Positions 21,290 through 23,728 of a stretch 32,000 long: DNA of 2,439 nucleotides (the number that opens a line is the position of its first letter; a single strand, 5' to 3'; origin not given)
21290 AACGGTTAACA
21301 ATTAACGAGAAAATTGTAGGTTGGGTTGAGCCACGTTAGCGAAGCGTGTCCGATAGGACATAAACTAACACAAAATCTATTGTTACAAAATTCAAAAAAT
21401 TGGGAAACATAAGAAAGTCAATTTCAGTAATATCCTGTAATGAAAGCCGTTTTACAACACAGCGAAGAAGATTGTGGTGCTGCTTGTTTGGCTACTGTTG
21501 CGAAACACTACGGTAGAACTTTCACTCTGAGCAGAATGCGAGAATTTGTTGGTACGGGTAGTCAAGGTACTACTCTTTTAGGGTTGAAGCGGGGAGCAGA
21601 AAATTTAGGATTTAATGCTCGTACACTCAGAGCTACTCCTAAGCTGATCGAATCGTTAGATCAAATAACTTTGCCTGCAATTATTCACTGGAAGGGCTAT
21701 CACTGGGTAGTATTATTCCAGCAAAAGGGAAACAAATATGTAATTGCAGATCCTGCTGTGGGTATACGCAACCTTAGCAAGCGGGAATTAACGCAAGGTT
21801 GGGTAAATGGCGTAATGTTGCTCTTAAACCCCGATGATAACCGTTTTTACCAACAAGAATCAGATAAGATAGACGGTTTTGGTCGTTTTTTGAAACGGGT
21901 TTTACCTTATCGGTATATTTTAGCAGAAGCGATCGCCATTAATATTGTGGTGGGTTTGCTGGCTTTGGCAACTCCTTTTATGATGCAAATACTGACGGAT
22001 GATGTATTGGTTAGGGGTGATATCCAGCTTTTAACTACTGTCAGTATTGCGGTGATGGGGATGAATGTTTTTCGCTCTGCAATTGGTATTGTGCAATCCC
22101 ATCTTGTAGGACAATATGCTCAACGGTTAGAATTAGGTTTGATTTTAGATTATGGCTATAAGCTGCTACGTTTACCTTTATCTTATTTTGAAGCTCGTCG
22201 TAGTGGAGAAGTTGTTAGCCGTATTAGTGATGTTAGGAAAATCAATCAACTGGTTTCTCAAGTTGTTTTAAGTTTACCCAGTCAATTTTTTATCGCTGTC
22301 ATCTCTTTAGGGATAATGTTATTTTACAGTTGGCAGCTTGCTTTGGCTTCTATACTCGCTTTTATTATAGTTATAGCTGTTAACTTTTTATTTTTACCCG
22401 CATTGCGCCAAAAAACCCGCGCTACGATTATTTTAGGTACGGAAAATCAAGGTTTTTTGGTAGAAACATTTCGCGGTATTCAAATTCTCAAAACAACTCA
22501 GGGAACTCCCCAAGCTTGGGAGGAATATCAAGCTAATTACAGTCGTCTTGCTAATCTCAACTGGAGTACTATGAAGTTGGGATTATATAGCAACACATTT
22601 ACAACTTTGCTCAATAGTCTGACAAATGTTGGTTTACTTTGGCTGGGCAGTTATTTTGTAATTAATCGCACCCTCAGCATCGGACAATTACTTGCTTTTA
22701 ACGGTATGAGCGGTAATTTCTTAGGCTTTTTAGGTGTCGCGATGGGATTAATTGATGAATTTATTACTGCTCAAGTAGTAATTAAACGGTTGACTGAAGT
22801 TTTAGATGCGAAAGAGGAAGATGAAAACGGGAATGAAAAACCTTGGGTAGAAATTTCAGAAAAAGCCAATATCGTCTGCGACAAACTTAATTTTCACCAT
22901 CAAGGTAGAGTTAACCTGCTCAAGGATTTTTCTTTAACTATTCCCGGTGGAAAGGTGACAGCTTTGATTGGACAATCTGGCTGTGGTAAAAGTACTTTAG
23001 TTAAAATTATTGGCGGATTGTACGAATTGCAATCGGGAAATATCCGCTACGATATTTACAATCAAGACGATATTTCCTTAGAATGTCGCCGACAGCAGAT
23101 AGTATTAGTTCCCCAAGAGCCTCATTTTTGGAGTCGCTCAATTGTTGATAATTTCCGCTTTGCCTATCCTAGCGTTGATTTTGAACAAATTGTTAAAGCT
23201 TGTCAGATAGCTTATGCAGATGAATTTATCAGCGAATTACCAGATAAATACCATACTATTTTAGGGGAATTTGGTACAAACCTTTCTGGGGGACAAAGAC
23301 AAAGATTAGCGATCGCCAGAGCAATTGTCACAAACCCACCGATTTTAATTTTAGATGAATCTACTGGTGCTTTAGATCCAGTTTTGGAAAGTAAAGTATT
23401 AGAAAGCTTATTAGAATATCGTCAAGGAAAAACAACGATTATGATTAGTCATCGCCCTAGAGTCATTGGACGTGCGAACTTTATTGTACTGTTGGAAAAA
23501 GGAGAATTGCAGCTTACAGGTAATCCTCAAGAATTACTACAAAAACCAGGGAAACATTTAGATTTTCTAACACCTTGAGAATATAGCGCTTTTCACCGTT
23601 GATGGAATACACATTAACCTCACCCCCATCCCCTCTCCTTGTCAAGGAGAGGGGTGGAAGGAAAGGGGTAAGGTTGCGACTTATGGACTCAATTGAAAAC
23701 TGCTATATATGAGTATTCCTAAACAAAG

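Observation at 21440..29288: A double-glycine peptide export system (three divergent precursors, HlyD adaptor, C39 ABC exporter) sits inside a developmentally excised element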

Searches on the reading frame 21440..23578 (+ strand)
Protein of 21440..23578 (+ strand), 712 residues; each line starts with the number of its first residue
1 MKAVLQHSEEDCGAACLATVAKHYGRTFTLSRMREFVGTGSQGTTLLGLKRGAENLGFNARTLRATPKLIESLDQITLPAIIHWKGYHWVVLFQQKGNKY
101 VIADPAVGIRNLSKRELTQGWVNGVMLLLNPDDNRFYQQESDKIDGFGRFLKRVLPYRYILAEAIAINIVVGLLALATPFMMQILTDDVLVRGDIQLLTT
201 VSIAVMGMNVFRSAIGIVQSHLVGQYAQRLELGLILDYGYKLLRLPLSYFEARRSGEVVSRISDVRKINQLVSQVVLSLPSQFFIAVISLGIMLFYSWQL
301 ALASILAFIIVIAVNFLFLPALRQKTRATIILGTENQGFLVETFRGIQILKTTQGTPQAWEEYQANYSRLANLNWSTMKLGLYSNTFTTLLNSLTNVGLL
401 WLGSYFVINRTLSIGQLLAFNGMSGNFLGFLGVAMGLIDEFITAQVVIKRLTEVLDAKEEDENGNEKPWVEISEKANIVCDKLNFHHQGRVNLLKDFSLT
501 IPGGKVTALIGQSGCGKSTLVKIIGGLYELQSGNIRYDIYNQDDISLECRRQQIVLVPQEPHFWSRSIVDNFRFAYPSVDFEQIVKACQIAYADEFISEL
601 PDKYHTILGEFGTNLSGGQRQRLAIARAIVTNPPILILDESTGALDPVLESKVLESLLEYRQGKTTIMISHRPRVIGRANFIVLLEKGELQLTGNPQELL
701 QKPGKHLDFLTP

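Call 5: search_protein_families(library=ncbifam, proteins=[window:21440-23578:+], max_evalue=0.01)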
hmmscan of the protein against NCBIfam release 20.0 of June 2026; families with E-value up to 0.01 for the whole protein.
window:21440-23578:+ (712 aa): 190 families (the best 25 are shown)
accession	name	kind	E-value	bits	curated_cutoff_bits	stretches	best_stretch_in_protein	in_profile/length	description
TIGR03796.1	NHLM_micro_ABC1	equivalog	1e-125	420.6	853.3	1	3-707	4-706/710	NHLP family bacteriocin export ABC transporter peptidase/permease/ATPase subunit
TIGR01846.1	type_I_sec_HlyB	subfamily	1.3e-124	417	725.55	1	15-706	3-685/694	type I secretion system permease/ATPase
TIGR01193.1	bacteriocin_ABC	subfamily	8.9e-123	411.2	523.85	1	7-705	2-701/708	peptide cleavage/export ABC transporter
TIGR03375.1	type_I_sec_LssB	subfamily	2.9e-97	326.6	693.1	1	15-702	5-691/696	type I secretion system permease/ATPase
TIGR03797.1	NHLM_micro_ABC2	equivalog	3.2e-94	316.8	709.4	1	90-707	74-679/686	NHLP bacteriocin export ABC transporter permease/ATPase subunit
TIGR02204.1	MsbA_rel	hypoth_equivalog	2.1e-83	281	780.4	1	152-704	11-566/576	ABC transporter, permease/ATP-binding protein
TIGR02203.1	MsbA_lipidA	equivalog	7.8e-82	275.6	602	1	147-705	2-561/572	lipid A export permease/ATP-binding protein MsbA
NF045513.1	HepA_fam_ABC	equivalog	2.7e-77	260.6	725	1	205-707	101-603/610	heterocyst formation ABC transporter subunit HepA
TIGR00958.1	3a01208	subfamily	9.5e-75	252.2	874.6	1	138-704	140-705/711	antigen peptide transporter 2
NF008381.0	PRK11176.1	equivalog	1.1e-73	248.5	867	1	140-705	6-571/582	lipid A ABC transporter ATP-binding protein/permease MsbA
NF010178.0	PRK13657.1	equivalog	1e-72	245.5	733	1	149-709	9-566/588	glucan ABC transporter ATP-binding protein/ permease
NF052233.1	CphA_assoc_ABC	equivalog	3.8e-72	243.8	880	1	151-706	176-736/766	cyanophycin metabolism-associated ABC transporter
TIGR01842.1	type_I_sec_PrtD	subfamily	3.3e-66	224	510.15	1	158-702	5-543/544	type I secretion system permease/ATPase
NF045998.1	cleave_ABC_plasm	equivalog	1.2e-65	222.1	500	1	6-677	2-665/673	Mbov_0121 family peptidase domain-containing ABC transporter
TIGR02857.1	CydD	equivalog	1.4e-62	212.3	435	1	444-684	290-528/529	thiol reductant ABC exporter subunit CydD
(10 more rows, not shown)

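Call 6: search_protein_families(library=pfam, proteins=[window:21440-23578:+], max_evalue=0.01)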
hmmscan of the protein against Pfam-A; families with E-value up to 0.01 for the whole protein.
window:21440-23578:+ (712 aa): 7 families
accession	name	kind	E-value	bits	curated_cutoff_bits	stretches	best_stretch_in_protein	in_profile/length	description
PF00664.28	ABC_membrane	-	1.4e-35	123.7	28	1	164-425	4-268/274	ABC transporter transmembrane region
PF03412.21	Peptidase_C39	-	1.8e-35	122.1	22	1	2-133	3-132/133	Peptidase C39 family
PF00005.33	ABC_tran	-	6.9e-32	111.3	25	1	494-642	1-136/137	ABC transporter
PF02463.25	SMC_N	-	4.6e-06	26.6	40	1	505-683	25-209/220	RecF/RecN/SMC N terminal domain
PF03193.22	RsgA_GTPase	-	0.00012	22.3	30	1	465-536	71-138/174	RsgA GTPase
PF13304.12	AAA_21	-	0.00053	20.6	27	0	506-534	1-34/304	AAA domain, putative AbiEii toxin, Type IV TA system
PF09818.15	ABC_ATPase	-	0.0021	17.6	23.2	0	594-662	138-205/283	P-loop domain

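Call 48: search_solved_structures(query=window:21440-23578:+, max_evalue=1e-40, show_alignments=2)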
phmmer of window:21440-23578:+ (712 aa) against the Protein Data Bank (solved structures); distinct sequences matched with E-value up to 1e-40: 195 (the best 60 are shown).
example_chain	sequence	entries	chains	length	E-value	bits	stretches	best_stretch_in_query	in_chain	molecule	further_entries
7niu_A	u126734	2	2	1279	4e-104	352.6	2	239-707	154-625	Isoform 2 of Phosphatidylcholine translocator ABCB4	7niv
8zpx_B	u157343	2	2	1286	5.4e-104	352.2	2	245-702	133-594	ABC transporter B family member 1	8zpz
9juj_A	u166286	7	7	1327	6.2e-104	352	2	245-702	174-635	ABC transporter B family member 1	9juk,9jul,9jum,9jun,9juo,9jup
6s7p_A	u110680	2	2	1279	2.8e-103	349.8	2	239-707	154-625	Phosphatidylcholine translocator ABCB4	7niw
8zq4_B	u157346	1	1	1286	3.7e-103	349.4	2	245-702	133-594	ABC transporter B family member 1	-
6ujt_A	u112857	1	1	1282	2.9e-102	346.4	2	240-706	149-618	ATP-dependent translocase ABCB1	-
6ujp_A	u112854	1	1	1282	3.1e-102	346.4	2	240-706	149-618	ATP-dependent translocase ABCB1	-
6ujw_A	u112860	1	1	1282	5e-102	345.7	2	240-706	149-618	ATP-dependent translocase ABCB1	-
6q81_A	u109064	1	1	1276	5.1e-102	345.7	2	240-706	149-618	P-glycoprotein (ABCB1)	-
4m2s_A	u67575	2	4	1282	5.1e-102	345.6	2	240-706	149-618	Multidrug resistance protein 1A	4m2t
5kpi_A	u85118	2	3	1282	5.2e-102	345.6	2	240-706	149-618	Multidrug resistance protein 1A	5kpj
4q9h_A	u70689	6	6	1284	5.2e-102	345.6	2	240-706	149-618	Multidrug resistance protein 1A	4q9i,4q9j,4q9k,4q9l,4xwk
4ksb_A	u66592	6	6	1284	5.2e-102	345.6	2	240-706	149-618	Multidrug resistance protein 1A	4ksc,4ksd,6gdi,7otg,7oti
3g60_A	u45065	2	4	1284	5.2e-102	345.6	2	240-706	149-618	Multidrug resistance protein 1a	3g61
4f4c_A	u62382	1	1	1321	5.6e-102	345.5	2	226-711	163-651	Multidrug resistance protein pgp-1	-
4ry2_A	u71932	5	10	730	2.6e-100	340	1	4-704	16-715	ABC-type bacteriocin transporter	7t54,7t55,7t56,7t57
8hf4_A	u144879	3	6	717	2.8e-89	303.6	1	8-705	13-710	Transport/processing ATP-binding protein ComA | Competence factor transporting ATP-binding protein/permease ComA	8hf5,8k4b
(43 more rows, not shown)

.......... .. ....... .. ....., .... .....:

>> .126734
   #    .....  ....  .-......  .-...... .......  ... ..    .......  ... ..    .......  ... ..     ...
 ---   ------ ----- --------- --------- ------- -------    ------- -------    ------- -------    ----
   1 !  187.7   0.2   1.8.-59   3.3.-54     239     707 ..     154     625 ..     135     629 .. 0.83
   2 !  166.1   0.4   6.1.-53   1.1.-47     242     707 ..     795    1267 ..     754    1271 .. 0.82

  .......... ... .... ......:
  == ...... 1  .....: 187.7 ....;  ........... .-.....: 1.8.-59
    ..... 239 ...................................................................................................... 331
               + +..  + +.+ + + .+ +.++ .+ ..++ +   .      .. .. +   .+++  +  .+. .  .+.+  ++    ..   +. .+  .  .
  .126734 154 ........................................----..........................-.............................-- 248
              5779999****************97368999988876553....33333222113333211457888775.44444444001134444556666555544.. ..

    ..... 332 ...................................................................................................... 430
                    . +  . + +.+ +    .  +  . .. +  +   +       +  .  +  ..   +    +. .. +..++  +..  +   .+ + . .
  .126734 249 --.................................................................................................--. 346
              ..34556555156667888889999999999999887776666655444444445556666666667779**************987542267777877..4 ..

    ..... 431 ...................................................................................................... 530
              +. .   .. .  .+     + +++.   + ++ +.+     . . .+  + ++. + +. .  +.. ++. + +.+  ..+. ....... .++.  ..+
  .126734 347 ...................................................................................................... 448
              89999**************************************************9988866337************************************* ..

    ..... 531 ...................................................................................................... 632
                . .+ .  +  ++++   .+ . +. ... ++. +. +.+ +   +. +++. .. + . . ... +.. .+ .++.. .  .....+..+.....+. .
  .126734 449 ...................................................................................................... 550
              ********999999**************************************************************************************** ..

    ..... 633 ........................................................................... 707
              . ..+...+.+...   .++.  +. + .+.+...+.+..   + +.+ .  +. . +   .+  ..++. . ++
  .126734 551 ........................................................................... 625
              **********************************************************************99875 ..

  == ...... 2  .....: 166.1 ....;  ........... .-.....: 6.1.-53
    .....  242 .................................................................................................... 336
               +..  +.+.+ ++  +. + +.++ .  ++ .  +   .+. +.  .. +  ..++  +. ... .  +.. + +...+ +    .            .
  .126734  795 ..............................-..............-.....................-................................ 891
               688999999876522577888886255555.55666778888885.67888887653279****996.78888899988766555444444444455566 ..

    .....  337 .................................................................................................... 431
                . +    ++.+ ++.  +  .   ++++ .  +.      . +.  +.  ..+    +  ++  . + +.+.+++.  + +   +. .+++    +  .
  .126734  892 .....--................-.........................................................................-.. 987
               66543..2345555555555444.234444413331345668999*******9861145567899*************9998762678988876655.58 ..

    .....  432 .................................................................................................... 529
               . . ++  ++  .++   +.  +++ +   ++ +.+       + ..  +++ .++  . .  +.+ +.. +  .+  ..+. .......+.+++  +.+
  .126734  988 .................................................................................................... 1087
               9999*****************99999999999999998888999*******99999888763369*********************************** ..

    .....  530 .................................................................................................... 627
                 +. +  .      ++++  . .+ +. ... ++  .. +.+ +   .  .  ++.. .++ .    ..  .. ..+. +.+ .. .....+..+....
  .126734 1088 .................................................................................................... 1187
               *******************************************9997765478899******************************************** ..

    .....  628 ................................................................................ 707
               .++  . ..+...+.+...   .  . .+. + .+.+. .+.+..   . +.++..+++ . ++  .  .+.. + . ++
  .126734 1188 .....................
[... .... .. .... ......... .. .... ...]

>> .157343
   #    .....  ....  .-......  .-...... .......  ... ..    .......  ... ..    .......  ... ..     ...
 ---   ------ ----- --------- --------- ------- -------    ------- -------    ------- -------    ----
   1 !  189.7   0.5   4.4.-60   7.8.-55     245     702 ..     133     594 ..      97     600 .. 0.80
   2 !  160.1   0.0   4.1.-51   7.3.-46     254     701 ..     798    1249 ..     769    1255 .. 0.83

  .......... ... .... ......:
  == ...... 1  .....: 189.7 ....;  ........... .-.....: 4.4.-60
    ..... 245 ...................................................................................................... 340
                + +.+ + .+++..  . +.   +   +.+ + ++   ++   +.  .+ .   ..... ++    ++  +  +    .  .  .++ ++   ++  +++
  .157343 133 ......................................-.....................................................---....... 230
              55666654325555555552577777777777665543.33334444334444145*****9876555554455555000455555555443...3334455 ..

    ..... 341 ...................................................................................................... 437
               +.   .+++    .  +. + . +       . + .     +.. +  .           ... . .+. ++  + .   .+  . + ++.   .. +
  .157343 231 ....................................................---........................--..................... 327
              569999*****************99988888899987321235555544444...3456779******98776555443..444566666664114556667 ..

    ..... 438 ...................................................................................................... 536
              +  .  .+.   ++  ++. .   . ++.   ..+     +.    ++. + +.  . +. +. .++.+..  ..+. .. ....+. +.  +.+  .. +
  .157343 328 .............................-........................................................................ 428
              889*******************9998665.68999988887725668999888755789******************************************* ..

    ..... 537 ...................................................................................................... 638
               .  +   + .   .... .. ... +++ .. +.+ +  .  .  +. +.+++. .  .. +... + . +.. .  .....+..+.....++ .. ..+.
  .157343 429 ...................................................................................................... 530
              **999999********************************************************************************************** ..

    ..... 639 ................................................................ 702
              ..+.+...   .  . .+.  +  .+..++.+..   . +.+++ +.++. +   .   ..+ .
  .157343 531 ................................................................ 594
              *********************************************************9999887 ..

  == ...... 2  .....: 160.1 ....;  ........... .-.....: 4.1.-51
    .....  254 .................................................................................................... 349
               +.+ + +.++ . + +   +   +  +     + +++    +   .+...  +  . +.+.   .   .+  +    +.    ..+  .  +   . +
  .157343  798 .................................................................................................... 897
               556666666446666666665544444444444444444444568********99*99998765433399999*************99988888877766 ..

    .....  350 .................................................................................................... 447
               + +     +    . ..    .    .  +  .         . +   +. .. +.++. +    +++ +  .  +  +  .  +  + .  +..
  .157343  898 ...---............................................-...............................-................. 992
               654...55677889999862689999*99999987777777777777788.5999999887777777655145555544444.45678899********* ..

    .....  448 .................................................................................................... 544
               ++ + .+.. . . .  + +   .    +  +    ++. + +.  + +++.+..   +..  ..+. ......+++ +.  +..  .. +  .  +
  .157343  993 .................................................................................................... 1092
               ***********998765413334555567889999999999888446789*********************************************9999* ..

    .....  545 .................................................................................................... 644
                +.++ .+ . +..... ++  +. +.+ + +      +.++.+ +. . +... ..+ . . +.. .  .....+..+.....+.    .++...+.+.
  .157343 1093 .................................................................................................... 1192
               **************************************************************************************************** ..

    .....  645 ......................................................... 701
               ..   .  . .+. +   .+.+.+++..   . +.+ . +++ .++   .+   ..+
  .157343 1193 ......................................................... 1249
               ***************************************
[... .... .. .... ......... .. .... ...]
